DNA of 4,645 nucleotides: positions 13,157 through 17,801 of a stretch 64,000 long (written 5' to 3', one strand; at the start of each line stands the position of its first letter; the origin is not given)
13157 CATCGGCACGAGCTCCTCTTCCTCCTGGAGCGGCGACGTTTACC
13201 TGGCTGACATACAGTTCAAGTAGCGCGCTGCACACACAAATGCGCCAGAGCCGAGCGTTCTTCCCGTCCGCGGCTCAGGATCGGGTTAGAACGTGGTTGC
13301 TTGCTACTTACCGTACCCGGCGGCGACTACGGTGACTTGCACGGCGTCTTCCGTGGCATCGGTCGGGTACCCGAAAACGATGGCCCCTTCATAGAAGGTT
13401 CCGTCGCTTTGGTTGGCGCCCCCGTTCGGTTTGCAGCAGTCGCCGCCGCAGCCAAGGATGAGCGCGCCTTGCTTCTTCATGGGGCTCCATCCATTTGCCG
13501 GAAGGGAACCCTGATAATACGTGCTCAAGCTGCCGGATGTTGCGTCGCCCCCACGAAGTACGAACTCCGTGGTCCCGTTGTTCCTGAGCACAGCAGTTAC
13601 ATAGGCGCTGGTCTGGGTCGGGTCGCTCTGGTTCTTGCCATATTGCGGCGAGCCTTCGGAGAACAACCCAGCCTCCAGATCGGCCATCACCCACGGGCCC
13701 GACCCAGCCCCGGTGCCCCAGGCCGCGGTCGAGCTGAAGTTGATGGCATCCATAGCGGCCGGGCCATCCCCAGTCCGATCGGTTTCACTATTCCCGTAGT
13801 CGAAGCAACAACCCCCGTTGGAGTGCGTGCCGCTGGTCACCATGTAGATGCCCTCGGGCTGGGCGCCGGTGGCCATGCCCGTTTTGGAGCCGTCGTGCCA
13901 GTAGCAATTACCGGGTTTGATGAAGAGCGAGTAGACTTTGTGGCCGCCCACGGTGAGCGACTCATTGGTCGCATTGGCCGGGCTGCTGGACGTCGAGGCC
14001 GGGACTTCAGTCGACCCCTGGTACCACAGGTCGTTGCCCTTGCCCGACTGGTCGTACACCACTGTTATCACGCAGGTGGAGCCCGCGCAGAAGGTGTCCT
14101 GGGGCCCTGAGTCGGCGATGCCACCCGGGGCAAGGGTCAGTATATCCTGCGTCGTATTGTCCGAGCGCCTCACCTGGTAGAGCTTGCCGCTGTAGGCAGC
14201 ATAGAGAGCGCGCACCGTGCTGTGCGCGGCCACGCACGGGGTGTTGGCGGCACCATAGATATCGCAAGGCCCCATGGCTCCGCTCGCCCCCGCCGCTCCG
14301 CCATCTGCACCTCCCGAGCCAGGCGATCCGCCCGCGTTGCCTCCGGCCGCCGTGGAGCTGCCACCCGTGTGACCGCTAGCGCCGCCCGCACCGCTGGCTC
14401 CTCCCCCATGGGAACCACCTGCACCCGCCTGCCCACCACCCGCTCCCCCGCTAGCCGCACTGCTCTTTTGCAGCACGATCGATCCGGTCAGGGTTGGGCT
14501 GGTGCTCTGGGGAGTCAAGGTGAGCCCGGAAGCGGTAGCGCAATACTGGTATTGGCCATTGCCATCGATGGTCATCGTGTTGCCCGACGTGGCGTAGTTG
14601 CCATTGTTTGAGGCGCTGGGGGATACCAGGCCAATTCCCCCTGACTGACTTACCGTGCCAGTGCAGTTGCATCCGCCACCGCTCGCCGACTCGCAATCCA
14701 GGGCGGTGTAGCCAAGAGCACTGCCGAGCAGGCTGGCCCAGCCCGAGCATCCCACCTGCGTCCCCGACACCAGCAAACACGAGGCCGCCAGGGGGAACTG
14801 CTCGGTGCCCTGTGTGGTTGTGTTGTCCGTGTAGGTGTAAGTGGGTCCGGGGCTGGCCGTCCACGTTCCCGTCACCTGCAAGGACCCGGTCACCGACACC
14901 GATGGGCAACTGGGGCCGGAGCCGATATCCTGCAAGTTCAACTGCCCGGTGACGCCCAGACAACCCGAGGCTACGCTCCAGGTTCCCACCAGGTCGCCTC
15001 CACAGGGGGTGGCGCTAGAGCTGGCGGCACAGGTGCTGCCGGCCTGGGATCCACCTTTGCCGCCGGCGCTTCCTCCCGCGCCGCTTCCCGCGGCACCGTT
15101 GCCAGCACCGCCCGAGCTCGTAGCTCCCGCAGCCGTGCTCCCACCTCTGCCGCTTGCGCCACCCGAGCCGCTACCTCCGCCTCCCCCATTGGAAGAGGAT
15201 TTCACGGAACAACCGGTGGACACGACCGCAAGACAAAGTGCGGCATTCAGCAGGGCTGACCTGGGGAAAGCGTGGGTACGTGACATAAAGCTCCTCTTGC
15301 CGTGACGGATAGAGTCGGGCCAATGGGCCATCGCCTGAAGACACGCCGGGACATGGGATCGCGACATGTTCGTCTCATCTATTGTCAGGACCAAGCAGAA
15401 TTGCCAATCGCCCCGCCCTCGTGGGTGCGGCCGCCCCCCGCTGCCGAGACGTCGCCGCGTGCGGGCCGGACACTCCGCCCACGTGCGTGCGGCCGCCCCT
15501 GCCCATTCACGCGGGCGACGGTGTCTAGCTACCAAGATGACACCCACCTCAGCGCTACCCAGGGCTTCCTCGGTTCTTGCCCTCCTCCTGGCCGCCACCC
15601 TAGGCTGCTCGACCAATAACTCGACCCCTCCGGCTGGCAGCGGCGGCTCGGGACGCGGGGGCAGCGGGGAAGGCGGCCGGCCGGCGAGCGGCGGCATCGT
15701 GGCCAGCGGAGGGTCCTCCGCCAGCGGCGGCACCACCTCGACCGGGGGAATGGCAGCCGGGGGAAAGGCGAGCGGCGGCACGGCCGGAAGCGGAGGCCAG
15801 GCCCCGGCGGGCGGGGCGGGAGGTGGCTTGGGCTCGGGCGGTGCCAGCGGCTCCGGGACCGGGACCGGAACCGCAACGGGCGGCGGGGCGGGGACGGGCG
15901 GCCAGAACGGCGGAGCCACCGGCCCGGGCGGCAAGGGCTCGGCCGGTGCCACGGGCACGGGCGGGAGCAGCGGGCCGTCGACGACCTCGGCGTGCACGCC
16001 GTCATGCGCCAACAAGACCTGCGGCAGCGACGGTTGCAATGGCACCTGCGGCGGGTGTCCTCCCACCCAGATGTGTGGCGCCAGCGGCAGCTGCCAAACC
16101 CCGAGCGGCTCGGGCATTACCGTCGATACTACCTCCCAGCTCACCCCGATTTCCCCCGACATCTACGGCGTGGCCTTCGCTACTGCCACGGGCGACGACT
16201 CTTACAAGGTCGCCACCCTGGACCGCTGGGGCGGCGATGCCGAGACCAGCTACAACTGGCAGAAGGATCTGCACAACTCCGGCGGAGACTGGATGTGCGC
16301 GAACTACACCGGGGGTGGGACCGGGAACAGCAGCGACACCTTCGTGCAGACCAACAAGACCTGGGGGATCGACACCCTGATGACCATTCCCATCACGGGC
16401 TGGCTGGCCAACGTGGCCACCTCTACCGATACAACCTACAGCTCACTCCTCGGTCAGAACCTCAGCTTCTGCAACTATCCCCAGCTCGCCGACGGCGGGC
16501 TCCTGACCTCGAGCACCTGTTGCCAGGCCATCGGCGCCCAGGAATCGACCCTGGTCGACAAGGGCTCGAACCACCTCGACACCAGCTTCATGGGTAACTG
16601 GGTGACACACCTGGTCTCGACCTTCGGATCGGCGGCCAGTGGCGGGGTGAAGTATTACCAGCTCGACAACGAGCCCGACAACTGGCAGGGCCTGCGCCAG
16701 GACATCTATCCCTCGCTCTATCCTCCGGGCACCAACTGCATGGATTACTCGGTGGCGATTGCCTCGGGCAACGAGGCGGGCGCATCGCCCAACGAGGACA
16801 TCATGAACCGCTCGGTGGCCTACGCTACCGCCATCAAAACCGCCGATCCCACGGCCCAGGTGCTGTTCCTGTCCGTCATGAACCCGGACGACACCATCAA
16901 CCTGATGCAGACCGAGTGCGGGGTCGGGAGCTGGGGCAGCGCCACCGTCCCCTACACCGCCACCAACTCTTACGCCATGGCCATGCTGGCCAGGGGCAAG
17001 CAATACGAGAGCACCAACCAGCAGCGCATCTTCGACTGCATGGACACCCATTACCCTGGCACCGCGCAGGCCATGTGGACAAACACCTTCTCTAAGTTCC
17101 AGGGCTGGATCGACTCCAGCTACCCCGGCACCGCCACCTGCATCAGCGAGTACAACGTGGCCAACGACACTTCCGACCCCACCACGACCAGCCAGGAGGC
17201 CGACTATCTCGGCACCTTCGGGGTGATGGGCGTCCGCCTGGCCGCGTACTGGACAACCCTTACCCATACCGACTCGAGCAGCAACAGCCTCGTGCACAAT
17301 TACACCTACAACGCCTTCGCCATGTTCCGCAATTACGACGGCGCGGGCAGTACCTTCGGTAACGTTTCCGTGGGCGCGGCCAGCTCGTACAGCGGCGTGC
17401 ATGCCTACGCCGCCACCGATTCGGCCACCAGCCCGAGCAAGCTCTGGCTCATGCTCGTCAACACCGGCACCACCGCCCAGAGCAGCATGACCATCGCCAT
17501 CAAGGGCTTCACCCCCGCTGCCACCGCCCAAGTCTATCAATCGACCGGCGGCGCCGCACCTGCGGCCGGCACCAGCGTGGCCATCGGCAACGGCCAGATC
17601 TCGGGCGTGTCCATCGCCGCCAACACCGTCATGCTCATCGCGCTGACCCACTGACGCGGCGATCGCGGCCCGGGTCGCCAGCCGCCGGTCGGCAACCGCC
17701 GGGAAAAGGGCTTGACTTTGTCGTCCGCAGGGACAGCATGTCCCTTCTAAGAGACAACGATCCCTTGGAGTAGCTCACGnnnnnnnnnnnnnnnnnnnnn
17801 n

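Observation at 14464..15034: Novel ~190-aa 8-Cys domain fused N-terminally to a bacterial GH54 arabinofuranosidase catalytic domain, in place of the usual C-terminal CBM42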

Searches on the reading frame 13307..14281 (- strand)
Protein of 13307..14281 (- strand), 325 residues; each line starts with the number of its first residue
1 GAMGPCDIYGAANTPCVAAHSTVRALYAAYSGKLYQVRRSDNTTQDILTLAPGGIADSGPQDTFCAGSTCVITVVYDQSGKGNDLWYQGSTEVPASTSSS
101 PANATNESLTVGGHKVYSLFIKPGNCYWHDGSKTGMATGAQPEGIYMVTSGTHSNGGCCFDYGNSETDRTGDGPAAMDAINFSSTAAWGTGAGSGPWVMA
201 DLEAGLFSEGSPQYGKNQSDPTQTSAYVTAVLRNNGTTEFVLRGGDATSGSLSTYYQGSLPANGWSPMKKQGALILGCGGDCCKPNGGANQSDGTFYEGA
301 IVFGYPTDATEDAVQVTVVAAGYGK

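Call 43: find_homologous_proteins(query=window:13307-14281:-, max_evalue=1e-20)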
Query window:13307-14281:- (325 aa): 7066 proteins with E <= 1e-20 among 8000 candidates; the best 120 are listed.
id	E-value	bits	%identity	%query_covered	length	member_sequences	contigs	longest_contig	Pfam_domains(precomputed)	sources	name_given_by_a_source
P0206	8.4e-216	734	100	100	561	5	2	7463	PF09206.19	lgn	-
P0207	1.9e-171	588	79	99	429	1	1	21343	PF09206.19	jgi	jgi:hypothetical protein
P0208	2.0e-171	588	80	99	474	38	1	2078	PF09206.19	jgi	jgi:hypothetical protein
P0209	1.1e-169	582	78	99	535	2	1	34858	PF09206.19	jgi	jgi:hypothetical protein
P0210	4.6e-164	564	76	99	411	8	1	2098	PF09206.19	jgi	jgi:hypothetical protein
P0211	1.4e-162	559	75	99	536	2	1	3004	PF09206.19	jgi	jgi:hypothetical protein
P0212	1.0e-159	549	75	99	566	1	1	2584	PF09206.19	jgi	jgi:hypothetical protein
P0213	1.2e-159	549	74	99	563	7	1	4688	PF09206.19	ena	-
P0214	2.4e-158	545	77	95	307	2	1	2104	PF09206.19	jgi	jgi:hypothetical protein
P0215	3.4e-158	544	74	99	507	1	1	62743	PF09206.19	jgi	jgi:hypothetical protein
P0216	4.0e-158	544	75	99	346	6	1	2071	PF09206.19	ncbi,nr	ncbi:MAG TPA: arabinofuranosidase catalytic domain-containing protein, partial [Polyangia bacterium]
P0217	4.4e-158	544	75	99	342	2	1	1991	PF09206.19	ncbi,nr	ncbi:MAG TPA: arabinofuranosidase catalytic domain-containing protein, partial [Polyangia bacterium]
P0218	8.1e-158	543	75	99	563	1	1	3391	PF09206.19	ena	-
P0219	3.0e-157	541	80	93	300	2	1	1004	PF09206.19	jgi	jgi:non-reducing end alpha-L-arabinofuranosidase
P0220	3.4e-157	541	75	99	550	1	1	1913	PF09206.19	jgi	jgi:hypothetical protein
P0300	7.8e-137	474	68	97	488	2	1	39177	PF09206.19,PF14200.13,PF00652.29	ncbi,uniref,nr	ncbi:MAG TPA: arabinofuranosidase catalytic domain-containing protein [Actinophytocola sp.]|uniref:a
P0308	2.0e-136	473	69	98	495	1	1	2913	PF09206.19,PF14200.13,PF00652.29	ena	-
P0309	2.8e-136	472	68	98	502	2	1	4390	PF09206.19,PF14200.13,PF00652.29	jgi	jgi:non-reducing end alpha-L-arabinofuranosidase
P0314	5.1e-136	472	69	94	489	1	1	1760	PF09206.19,PF14200.13,PF00652.29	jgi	jgi:hypothetical protein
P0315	5.4e-136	471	68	98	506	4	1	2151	PF09206.19,PF14200.13,PF00652.29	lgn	-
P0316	5.5e-136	471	68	99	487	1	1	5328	PF09206.19,PF14200.13,PF00652.29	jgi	jgi:hypothetical protein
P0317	6.5e-136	471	67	97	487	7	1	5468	PF09206.19,PF14200.13,PF00652.29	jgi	jgi:non-reducing end alpha-L-arabinofuranosidase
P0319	8.6e-136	471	68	99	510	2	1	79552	PF09206.19,PF14200.13,PF00652.29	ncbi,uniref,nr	ncbi:arabinofuranosidase catalytic domain-containing protein [Actinomadura bangladeshensis]|uniref:R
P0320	9.2e-136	471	68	98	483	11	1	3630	PF09206.19,PF14200.13,PF00652.29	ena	-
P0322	1.1e-135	470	67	97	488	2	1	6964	PF09206.19,PF14200.13,PF00652.29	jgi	jgi:non-reducing end alpha-L-arabinofuranosidase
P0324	2.6e-135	469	68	99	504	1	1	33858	PF09206.19,PF14200.13,PF00652.29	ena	-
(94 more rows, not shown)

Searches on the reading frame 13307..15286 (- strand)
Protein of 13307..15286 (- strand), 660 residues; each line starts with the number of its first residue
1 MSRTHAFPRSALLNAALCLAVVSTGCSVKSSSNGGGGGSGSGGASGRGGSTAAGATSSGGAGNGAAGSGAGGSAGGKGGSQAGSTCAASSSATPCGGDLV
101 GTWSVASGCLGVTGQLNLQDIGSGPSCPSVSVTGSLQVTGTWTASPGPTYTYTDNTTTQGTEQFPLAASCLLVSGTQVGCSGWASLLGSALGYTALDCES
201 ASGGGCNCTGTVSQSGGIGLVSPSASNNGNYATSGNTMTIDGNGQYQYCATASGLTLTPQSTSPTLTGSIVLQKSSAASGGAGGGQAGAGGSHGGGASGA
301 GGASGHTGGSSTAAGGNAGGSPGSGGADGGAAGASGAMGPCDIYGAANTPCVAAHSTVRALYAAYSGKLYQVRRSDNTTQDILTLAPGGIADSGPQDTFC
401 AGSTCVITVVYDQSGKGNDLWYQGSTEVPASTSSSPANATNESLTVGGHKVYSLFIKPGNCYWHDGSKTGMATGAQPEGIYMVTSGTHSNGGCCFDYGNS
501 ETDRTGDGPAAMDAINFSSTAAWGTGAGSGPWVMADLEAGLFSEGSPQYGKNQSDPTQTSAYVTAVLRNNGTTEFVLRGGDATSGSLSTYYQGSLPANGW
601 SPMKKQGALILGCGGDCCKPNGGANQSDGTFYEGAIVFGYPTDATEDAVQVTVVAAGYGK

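Call 5: search_protein_families(library=pfam, proteins=[window:13307-15286:-], max_evalue=1)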
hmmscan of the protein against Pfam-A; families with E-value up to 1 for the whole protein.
window:13307-15286:- (660 aa): 1 family
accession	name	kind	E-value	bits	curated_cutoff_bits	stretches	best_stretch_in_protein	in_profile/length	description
PF09206.18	ArabFuran-catal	-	1.4e-127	425.6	25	1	340-658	1-314/315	Alpha-L-arabinofuranosidase B, catalytic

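Call 8: search_protein_families(library=ncbifam, proteins=[window:13307-15286:-], max_evalue=1)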
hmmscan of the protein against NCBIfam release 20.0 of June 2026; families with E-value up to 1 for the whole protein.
window:13307-15286:- (660 aa): 0 families

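Call 41: search_solved_structures(query=window:13307-15286:-, max_evalue=0.001, show_alignments=1)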
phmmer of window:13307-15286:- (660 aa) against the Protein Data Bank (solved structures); distinct sequences matched with E-value up to 0.001: 4.
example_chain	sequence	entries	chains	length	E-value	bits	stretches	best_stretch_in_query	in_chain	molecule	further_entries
6sxt_A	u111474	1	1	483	3.9e-88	299.9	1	337-658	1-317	Alpha-L-arabinofuranosidase B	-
1wd3_A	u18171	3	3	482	7.1e-88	299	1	338-658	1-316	alpha-L-arabinofuranosidase B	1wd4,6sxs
6sxr_A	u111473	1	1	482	1.9e-87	297.6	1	338-658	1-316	Alpha-L-arabinofuranosidase B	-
2d43_A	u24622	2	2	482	6e-87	295.9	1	338-658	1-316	alpha-L-arabinofuranosidase B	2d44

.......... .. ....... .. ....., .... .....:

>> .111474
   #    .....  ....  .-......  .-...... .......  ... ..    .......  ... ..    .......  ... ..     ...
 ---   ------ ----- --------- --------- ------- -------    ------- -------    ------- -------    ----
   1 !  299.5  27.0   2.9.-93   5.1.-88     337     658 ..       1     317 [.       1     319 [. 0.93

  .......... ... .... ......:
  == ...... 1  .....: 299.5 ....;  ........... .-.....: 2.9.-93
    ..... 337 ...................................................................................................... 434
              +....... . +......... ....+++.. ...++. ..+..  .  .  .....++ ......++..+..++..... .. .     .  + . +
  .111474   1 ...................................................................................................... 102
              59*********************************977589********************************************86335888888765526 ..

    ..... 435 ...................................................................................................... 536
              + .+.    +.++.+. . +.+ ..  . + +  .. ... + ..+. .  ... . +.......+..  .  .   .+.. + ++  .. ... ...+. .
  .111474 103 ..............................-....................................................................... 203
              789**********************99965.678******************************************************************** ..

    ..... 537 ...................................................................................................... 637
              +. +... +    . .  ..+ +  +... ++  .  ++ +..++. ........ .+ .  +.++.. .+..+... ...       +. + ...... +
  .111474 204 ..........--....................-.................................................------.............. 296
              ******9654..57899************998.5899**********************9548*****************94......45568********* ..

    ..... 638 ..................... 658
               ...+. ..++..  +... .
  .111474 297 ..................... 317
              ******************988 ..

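Call 80: predict_structure(alignment_id=A5)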
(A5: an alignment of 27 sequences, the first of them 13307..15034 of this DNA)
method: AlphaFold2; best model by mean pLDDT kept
length: 576 residues; sequences in the alignment: 27
mean_pLDDT: 71.1   pTM: 0.55
mean pLDDT of the five models: 71.1, 59.8, 59.7, 59.1, 58.3
residues with pLDDT >= 90: 96; 70-90: 275; 50-70: 112; < 50: 93
segments of 3 or more residues with pLDDT < 50: 193-252, 438-444, 455-457, 459-464, 466-472
pLDDT, mean of each block of 10 residues (from residue 1): 65 89 91 66 81 94 82 93 78 73 76 87 91 81 85 82 89 87 91 40 27 26 24 25 24 72 84 87 88 87 67 83 89 82 66 61 74 78 75 86 59 73 58 58 51 52 47 66 82 79 73 55 76 52 78 85 82 69
secondary structure, 60 per line:
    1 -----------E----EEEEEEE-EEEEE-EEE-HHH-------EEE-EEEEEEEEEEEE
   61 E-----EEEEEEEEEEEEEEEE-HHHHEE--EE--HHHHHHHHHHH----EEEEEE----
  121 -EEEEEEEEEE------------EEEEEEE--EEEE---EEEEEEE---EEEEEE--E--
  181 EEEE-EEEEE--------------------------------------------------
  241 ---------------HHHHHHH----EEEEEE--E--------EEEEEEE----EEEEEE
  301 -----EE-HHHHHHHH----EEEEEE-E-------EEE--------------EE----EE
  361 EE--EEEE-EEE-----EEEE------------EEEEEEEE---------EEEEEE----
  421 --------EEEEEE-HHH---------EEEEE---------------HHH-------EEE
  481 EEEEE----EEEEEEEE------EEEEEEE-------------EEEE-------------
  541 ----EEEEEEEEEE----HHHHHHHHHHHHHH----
elements in order: E17-23 E25-29 E31-33 E45-47 E49-61 E67-82 H84-87 H96-106 E111-116 E122-131 E144-150 E153-156 E160-166 E170-175 E181-184 E186-190 H256-262 E267-272 E284-290 E295-300 H309-316 E321-326 E336-338 E359-362 E365-368 E370-372 E378-381 E394-401 E411-416 E429-434 E448-452 E478-485 E490-497 E504-510 E524-527 E545-554 H559-572

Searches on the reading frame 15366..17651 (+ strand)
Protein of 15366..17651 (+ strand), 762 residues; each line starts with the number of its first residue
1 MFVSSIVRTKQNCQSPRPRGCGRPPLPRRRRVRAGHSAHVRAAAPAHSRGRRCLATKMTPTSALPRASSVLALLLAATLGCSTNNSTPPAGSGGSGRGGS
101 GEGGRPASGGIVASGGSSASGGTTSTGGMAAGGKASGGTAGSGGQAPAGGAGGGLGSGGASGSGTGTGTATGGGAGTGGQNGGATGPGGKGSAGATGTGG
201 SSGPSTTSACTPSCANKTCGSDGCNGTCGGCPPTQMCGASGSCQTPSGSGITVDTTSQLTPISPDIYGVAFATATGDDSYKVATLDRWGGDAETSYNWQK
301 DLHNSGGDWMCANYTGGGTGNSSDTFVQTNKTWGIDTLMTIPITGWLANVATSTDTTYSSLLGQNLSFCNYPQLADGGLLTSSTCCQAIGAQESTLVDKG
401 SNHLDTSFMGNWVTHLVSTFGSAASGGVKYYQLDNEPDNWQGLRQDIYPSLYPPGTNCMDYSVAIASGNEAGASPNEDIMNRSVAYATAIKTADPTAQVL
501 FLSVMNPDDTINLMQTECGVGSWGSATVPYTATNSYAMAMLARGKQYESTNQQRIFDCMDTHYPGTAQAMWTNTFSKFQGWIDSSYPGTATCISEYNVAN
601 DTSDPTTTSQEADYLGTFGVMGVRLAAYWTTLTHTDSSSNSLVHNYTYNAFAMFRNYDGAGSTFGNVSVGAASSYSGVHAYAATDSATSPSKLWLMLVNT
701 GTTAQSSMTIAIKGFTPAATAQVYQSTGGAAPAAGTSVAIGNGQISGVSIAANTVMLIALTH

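Call 20: search_protein_families(library=pfam, proteins=[window:15366-17651:+], max_evalue=0.001)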
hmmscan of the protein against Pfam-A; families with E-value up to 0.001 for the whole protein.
window:15366-17651:+ (762 aa): 1 family
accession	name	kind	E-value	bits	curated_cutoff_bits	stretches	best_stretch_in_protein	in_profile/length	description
PF12891.13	Glyco_hydro_44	-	1.3e-27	97.7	25.1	1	303-563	2-219/223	Glycoside hydrolase family 44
